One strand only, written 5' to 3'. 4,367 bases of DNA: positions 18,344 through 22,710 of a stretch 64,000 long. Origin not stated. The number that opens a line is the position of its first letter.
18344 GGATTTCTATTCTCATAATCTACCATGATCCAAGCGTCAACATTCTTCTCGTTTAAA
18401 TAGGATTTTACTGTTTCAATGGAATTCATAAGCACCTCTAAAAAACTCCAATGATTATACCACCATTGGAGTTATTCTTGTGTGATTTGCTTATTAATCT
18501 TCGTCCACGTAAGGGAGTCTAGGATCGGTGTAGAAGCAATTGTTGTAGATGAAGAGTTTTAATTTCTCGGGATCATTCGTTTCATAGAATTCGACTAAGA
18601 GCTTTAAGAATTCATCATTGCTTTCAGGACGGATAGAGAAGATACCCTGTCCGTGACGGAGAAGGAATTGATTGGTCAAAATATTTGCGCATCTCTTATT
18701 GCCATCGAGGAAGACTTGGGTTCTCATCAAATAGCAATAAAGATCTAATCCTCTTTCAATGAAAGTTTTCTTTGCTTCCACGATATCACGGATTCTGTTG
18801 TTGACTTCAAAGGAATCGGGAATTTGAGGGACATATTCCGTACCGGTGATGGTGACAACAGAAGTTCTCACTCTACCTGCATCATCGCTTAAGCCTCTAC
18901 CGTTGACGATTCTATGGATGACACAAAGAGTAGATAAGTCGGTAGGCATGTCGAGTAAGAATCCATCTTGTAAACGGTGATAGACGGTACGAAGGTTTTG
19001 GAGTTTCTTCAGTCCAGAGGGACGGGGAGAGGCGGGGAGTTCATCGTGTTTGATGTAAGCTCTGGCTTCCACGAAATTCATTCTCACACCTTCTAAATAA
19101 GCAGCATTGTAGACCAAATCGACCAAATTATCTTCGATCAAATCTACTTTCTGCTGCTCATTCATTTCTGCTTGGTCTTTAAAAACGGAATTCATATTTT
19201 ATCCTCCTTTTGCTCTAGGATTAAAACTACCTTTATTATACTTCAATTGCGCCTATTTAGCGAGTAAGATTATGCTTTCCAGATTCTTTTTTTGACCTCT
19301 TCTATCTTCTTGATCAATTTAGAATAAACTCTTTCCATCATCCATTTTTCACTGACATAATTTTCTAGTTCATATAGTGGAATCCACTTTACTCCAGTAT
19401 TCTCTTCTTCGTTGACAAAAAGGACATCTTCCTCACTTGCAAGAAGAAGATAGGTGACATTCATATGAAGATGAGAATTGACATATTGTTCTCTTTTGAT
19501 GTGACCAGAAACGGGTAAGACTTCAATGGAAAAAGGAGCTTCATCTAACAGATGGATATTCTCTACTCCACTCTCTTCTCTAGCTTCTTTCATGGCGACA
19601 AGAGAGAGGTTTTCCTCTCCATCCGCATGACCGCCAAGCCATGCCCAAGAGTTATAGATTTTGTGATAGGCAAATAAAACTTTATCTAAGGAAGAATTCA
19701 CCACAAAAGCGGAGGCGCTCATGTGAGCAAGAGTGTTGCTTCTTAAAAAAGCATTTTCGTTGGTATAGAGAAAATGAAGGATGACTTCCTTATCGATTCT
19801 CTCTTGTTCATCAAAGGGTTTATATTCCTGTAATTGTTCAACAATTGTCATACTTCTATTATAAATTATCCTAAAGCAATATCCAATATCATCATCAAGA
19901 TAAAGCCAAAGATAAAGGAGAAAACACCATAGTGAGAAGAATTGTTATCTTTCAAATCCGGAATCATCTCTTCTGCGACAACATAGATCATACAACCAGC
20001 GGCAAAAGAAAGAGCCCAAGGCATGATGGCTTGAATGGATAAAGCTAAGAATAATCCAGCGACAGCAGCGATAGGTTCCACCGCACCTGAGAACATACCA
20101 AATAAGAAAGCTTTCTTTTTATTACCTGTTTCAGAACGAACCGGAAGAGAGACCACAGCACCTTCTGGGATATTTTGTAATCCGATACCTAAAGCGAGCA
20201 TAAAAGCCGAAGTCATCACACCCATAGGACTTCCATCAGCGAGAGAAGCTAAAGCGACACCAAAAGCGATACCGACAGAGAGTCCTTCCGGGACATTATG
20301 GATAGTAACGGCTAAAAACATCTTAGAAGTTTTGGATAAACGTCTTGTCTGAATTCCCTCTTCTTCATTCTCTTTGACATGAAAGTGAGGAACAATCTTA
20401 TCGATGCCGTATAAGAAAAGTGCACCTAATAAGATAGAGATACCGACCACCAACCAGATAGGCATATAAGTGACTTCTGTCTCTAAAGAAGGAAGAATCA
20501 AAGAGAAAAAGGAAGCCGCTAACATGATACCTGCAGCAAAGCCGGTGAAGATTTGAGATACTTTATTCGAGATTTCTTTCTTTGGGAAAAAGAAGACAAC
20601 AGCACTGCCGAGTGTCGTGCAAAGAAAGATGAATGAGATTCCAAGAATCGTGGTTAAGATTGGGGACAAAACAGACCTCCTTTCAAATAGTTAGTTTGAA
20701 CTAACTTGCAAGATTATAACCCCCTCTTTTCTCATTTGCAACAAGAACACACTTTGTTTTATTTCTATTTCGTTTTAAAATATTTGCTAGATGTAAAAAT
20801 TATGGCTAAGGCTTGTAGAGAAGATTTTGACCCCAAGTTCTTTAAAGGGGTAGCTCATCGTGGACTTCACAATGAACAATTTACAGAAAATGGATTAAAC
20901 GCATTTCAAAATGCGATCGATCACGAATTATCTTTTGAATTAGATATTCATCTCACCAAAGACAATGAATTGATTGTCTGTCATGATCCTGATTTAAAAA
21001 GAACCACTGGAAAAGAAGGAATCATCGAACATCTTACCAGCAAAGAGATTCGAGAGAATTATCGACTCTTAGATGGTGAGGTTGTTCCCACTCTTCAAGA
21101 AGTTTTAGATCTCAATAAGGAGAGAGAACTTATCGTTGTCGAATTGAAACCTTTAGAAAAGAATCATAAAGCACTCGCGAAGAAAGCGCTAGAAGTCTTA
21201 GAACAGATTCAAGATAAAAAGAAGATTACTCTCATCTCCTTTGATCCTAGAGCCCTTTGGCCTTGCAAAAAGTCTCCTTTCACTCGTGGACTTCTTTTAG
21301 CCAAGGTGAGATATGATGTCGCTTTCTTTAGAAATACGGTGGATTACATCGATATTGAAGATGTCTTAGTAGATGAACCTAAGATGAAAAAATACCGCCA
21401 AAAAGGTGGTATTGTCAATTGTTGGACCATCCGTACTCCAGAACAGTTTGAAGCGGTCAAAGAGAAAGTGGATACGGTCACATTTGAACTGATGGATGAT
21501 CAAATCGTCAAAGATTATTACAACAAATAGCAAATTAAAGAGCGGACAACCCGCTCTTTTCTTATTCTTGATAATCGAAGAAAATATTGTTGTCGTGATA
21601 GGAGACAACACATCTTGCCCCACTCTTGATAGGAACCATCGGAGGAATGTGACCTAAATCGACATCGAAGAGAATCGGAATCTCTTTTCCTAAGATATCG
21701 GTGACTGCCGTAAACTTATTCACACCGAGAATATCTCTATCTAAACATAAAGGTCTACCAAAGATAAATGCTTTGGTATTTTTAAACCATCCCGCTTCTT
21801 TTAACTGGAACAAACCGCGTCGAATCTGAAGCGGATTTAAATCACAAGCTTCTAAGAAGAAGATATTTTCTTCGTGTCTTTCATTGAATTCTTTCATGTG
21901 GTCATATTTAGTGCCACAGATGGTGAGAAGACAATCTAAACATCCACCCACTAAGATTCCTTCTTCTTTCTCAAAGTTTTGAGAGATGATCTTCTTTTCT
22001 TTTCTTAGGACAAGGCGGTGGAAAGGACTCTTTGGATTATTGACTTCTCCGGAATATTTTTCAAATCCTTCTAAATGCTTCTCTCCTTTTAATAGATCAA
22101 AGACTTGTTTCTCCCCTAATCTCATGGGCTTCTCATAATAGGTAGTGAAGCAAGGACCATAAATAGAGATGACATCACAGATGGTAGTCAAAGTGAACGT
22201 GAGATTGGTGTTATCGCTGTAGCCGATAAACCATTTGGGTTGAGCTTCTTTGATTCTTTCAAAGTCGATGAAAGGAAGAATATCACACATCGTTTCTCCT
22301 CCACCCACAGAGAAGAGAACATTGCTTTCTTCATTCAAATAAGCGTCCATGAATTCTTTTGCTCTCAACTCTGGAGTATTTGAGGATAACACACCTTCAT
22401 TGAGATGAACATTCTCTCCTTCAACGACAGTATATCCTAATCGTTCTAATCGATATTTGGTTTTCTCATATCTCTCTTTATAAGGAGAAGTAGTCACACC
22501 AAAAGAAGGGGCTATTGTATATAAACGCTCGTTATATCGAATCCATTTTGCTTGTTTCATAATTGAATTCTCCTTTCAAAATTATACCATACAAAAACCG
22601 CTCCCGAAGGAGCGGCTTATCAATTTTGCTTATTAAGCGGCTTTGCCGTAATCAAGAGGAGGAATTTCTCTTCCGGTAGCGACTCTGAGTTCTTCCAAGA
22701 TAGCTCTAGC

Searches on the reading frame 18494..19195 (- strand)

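Call 44: search_protein_families(library=pfam, proteins=[window:18494-19195:-], max_evalue=0.001)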
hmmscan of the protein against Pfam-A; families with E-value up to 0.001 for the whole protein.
window:18494-19195:- (233 aa): 1 family
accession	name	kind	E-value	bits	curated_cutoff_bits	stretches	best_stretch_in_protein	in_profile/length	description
PF02661.23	Fic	-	2.8e-07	31.7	24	1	85-178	2-93/93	Fic/DOC family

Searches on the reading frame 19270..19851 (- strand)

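Call 44: search_protein_families(library=pfam, proteins=[window:19270-19851:-], max_evalue=0.001)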
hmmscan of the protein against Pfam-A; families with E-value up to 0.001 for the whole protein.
window:19270-19851:- (193 aa): 1 family
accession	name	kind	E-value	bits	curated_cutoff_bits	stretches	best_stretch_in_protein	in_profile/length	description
PF00293.34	NUDIX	-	1.1e-08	35.6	21.1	1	43-164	3-119/134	NUDIX domain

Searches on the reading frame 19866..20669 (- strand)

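Call 44: search_protein_families(library=pfam, proteins=[window:19866-20669:-], max_evalue=0.001)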
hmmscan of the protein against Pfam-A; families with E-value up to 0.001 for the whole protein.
window:19866-20669:- (267 aa): 1 family
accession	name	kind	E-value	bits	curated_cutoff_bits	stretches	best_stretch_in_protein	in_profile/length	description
PF02535.28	Zip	-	3.5e-28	99.2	35.1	2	118-262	182-322/323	ZIP Zinc transporter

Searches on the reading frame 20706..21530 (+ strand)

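Call 44: search_protein_families(library=pfam, proteins=[window:20706-21530:+], max_evalue=0.001)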
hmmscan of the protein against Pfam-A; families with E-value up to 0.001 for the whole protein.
window:20706-21530:+ (274 aa): 1 family
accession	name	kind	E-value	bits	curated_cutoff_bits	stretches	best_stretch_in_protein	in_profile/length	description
PF03009.23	GDPD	-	1e-23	85.2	23.6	1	51-251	1-229/244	Glycerophosphoryl diester phosphodiesterase family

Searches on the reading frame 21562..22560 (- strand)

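Call 49: search_protein_families(library=pfam, proteins=[window:21562-22560:-], max_evalue=0.0001)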
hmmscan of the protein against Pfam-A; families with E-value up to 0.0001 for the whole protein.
window:21562-22560:- (332 aa): 2 families
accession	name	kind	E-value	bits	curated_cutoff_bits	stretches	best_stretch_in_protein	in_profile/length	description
PF02016.21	Peptidase_S66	-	4.5e-29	101.5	25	1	16-135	4-121/121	LD-carboxypeptidase N-terminal domain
PF17676.7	Peptidase_S66C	-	8.1e-22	78.5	23.7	1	200-318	1-119/120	LD-carboxypeptidase C-terminal domain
